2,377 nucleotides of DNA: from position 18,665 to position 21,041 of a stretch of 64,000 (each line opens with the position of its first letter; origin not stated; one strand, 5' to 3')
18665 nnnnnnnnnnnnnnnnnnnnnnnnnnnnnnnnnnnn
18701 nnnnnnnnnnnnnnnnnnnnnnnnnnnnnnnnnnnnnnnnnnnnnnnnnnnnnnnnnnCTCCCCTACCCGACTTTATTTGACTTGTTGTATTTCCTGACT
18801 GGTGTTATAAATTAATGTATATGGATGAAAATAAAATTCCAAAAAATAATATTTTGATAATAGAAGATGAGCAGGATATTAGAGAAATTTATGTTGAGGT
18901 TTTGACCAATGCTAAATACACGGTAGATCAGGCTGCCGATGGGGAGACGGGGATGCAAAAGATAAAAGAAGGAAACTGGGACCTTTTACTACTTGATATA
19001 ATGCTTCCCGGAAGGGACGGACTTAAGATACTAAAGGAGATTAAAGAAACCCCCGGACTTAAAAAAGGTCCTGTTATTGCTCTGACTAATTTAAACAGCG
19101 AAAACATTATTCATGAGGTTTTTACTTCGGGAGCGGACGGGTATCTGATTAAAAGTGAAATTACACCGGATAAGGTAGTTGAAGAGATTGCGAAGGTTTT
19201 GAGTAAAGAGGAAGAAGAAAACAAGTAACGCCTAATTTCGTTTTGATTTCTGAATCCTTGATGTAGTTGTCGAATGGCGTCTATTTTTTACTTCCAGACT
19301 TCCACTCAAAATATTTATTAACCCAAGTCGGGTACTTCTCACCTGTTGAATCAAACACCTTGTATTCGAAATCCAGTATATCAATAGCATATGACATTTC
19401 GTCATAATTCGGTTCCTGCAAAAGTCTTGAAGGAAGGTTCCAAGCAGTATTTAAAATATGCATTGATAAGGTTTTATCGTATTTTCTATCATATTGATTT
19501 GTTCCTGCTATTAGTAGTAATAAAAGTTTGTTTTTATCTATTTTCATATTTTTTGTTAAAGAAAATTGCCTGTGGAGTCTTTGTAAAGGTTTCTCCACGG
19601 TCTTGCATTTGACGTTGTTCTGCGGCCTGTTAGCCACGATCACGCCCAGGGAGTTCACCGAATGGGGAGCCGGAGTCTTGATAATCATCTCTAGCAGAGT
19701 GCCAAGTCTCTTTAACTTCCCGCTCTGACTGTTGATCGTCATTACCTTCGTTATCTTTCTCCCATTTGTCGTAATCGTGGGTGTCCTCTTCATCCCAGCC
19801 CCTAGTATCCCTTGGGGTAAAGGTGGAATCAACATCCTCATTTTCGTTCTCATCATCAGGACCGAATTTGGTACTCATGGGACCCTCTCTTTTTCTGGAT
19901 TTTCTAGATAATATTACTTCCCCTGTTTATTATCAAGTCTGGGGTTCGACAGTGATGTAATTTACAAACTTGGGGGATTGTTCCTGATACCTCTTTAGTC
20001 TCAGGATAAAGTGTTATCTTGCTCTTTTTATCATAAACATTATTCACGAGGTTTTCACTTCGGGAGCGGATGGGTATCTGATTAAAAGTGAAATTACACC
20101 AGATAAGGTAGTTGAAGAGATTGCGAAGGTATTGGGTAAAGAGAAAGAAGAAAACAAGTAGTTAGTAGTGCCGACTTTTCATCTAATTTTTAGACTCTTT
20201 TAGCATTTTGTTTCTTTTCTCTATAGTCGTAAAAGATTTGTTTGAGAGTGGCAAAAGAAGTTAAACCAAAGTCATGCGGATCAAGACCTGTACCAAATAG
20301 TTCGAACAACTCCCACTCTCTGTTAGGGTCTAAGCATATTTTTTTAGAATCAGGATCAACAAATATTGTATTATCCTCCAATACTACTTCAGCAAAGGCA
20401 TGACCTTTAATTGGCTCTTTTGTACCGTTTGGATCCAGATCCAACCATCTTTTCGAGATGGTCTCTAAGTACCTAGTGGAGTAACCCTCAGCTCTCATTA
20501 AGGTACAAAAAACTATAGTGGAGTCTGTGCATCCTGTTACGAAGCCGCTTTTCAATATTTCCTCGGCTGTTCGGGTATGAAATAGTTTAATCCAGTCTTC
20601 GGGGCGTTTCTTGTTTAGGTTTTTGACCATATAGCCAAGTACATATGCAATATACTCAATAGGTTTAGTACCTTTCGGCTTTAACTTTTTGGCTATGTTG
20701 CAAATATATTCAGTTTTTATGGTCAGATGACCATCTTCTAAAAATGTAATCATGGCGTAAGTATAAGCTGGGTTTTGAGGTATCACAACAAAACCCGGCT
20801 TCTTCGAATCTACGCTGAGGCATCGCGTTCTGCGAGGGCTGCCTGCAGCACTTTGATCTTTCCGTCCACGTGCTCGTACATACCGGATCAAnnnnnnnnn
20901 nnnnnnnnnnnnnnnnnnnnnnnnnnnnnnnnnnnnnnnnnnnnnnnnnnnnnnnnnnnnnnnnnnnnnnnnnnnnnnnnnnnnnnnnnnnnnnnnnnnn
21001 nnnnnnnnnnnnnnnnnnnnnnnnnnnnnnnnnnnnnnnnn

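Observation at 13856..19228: Candidate RiPP-type biosynthetic locus: two-component pair, Cys-rich precursor, HExxH protein and RRE-rSAM/SPASM enzyme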

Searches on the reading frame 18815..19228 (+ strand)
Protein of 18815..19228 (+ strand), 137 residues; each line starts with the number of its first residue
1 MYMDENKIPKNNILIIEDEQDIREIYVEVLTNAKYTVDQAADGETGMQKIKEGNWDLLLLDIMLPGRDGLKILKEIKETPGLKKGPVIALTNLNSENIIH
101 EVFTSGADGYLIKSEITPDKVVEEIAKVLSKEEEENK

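Call 3: search_protein_families(library=pfam, proteins=[window:18815-19228:+], max_evalue=0.01)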
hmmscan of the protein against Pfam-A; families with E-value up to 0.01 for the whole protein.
window:18815-19228:+ (137 aa): 1 family
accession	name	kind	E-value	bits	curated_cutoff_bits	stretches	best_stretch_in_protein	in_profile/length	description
PF00072.30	Response_reg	-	1.5e-25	90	30.2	1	13-124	1-109/111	Response regulator receiver domain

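Call 4: search_protein_families(library=ncbifam, proteins=[window:18815-19228:+], max_evalue=0.01)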
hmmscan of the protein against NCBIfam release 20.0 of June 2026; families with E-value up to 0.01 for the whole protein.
window:18815-19228:+ (137 aa): 97 families (the best 25 are shown)
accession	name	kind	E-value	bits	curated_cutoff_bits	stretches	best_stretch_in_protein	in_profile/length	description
TIGR02154.1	PhoB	equivalog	2.1e-20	73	296.2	1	11-134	3-125/226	phosphate regulon transcriptional regulator PhoB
NF051850.1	RespRegRprY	equivalog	7.4e-20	71.3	370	1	10-126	4-117/234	response regulator transcription factor RprY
NF053854.1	RespRegPhoBBctds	equivalog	2.6e-19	69.5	270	1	13-135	1-121/225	two-component system response regulator PhoB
TIGR01387.1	cztR_silR_copR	subfamily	8.5e-19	68.1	279.2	1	13-129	1-114/218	heavy metal response regulator transcription factor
NF008567.0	PRK11517.1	equivalog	9.1e-18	64.5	353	1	12-114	2-101/223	response regulator transcription factor HprR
NF041733.1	resp_reg_CseB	equivalog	2.4e-17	63.1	350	1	12-116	2-103/228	two-component system response regulator CseB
NF040689.1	MtrAB_MtrA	equivalog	2.9e-17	62.7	300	1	13-134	1-118/219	MtrAB system response regulator MtrA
NF040534.1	resp_reg_YycF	equivalog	9.1e-17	61.1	340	1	12-119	2-106/231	response regulator YycF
NF007982.1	PRK10710.1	equivalog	1.4e-16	60.8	380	1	9-133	6-126/235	envelope stress response regulator BaeR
NF033117.2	vanR_ACDEGLN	exception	2e-16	60.3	350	1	13-124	1-108/226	VanR-ABDEGLN family response regulator transcription factor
NF052313.1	T9SS_RR_PorX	equivalog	2e-16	59.9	300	1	12-133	2-120/513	T9SS response regulator signal transducer PorX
NF045944.1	ResRegRpaBCyano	equivalog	5e-16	58.8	330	1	14-134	1-117/229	response regulator transcription factor RpaB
NF007977.0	PRK10701.1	equivalog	1.9e-15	57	330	1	11-121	2-107/241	two-component system response regulator RstA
NF007935.0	PRK10651.1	equivalog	2.5e-15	56.2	250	1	10-128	6-123/216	two-component system response regulator NarL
NF007546.0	PRK10161.1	equivalog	2.6e-15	56.6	471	1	12-130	4-121/229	phosphate response regulator transcription factor PhoB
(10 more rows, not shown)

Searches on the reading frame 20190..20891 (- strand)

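Call 3: search_protein_families(library=pfam, proteins=[window:20190-20891:-], max_evalue=0.01)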
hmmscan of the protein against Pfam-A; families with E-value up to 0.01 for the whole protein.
window:20190-20891:- (233 aa): 1 family
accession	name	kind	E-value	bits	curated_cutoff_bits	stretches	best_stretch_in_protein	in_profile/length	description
PF01841.26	Transglut_core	-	6e-05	23.7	23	1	67-174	4-101/108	Transglutaminase-like superfamily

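Call 4: search_protein_families(library=ncbifam, proteins=[window:20190-20891:-], max_evalue=0.01)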
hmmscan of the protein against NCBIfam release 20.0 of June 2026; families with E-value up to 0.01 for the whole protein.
window:20190-20891:- (233 aa): 0 families
